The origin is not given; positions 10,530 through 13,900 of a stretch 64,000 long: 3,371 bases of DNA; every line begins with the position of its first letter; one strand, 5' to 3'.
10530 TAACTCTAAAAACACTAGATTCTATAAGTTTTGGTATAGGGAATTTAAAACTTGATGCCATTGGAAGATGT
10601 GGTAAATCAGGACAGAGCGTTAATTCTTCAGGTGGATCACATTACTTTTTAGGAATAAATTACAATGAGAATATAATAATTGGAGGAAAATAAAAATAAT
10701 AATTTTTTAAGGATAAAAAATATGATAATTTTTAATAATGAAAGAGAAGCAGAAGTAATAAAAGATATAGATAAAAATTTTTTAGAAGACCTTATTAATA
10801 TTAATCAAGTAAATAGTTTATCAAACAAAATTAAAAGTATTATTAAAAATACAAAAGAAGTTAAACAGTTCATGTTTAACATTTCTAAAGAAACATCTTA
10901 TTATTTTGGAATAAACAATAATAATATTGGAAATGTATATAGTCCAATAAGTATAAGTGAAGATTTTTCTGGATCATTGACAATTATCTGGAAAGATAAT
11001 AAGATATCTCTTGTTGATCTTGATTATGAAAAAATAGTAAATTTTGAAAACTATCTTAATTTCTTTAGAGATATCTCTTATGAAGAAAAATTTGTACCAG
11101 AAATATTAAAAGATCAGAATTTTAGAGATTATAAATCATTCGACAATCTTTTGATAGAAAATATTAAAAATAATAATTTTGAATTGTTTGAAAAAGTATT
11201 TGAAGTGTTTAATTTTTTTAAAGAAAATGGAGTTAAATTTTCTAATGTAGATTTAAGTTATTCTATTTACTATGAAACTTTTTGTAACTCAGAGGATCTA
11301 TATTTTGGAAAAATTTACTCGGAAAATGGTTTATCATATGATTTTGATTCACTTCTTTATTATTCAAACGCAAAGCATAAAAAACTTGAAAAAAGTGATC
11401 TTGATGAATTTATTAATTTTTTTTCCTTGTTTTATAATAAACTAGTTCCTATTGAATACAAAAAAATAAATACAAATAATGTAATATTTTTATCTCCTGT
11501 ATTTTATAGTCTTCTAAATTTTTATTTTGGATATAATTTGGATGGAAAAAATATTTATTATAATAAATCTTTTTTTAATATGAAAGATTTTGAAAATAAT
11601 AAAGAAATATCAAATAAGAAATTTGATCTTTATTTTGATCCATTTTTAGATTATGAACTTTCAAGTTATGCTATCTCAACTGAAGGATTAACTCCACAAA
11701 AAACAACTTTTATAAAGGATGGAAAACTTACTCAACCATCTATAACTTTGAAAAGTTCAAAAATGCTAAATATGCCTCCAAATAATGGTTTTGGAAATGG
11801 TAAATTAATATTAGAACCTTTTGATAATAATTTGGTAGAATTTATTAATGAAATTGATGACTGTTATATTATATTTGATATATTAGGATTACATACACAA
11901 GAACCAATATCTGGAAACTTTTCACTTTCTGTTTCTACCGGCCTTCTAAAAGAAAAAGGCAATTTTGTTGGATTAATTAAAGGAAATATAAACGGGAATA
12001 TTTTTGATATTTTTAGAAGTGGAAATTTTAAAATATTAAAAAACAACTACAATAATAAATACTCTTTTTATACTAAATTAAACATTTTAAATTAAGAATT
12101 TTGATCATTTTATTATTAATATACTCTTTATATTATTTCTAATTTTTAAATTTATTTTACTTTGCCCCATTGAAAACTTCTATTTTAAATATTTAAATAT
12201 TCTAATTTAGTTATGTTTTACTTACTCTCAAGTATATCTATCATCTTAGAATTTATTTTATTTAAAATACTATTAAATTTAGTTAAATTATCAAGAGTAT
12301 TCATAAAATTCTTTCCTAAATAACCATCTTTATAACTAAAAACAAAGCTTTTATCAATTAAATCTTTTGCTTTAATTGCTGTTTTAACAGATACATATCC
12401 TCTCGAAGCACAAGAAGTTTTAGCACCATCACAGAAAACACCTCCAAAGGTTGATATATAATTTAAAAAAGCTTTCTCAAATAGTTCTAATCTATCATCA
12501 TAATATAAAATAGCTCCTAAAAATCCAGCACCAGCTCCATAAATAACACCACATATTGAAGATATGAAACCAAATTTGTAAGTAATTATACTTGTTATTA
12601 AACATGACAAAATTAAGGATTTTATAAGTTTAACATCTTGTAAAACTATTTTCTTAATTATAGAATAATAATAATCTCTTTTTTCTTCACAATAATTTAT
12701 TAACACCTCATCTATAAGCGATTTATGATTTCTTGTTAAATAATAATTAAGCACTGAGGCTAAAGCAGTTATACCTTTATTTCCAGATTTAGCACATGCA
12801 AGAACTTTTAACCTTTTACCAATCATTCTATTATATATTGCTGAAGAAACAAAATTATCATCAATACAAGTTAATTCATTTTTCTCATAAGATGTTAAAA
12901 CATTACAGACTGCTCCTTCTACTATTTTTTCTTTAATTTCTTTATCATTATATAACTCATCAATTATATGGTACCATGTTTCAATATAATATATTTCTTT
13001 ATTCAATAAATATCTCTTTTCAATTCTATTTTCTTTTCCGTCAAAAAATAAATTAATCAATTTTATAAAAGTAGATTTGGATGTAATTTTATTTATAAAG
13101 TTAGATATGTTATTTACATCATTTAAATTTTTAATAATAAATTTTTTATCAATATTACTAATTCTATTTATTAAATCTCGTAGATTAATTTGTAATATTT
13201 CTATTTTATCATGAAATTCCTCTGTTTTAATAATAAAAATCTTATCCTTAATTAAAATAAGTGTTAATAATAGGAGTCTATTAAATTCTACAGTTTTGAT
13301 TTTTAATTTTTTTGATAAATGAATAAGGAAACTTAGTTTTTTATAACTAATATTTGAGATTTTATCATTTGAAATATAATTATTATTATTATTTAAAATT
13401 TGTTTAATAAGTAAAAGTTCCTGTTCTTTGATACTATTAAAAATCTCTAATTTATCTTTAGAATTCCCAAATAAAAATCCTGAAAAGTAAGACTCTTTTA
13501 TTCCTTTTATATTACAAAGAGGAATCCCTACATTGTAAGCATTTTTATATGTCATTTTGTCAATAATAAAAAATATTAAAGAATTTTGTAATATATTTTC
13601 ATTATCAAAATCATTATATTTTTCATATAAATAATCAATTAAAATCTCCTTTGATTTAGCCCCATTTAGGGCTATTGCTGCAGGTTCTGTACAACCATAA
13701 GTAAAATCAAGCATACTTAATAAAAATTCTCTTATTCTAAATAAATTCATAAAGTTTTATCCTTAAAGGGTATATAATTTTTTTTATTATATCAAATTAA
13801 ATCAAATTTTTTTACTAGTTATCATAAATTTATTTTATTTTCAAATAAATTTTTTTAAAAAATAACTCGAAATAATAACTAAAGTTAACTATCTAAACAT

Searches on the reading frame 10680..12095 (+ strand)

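Call 17: search_protein_families(library=pfam, proteins=[window:10680-12095:+], max_evalue=0.001)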
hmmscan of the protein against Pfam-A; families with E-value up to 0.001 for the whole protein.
window:10680-12095:+ (471 aa): 1 family
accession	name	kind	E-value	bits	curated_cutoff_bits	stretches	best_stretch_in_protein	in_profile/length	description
PF19289.4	PmbA_TldD_3rd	-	7.5e-28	97.6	22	1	267-447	5-192/220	PmbA/TldA metallopeptidase C-terminal domain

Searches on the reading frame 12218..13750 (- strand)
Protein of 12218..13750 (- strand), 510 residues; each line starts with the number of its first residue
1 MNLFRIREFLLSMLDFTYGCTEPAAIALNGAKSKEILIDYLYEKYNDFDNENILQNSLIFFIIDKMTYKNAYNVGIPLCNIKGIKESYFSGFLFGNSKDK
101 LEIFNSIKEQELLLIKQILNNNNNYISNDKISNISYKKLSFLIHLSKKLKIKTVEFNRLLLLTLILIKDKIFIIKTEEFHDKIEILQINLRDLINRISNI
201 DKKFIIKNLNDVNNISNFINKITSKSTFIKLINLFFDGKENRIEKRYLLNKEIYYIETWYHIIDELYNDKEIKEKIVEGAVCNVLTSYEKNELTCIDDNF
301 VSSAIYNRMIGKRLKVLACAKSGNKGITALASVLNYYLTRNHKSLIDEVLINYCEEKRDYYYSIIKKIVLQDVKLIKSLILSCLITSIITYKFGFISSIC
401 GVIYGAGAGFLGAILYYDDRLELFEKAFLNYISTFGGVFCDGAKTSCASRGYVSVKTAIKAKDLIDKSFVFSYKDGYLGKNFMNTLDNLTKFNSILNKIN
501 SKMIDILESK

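Call 17: search_protein_families(library=pfam, proteins=[window:12218-13750:-], max_evalue=0.001)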
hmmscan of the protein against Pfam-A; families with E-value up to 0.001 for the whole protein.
window:12218-13750:- (510 aa): 1 family
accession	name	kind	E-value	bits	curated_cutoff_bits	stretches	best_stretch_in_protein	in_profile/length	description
PF03313.21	SDH_alpha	-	1.1e-19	71.6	26.4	1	252-491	25-245/260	Serine dehydratase alpha chain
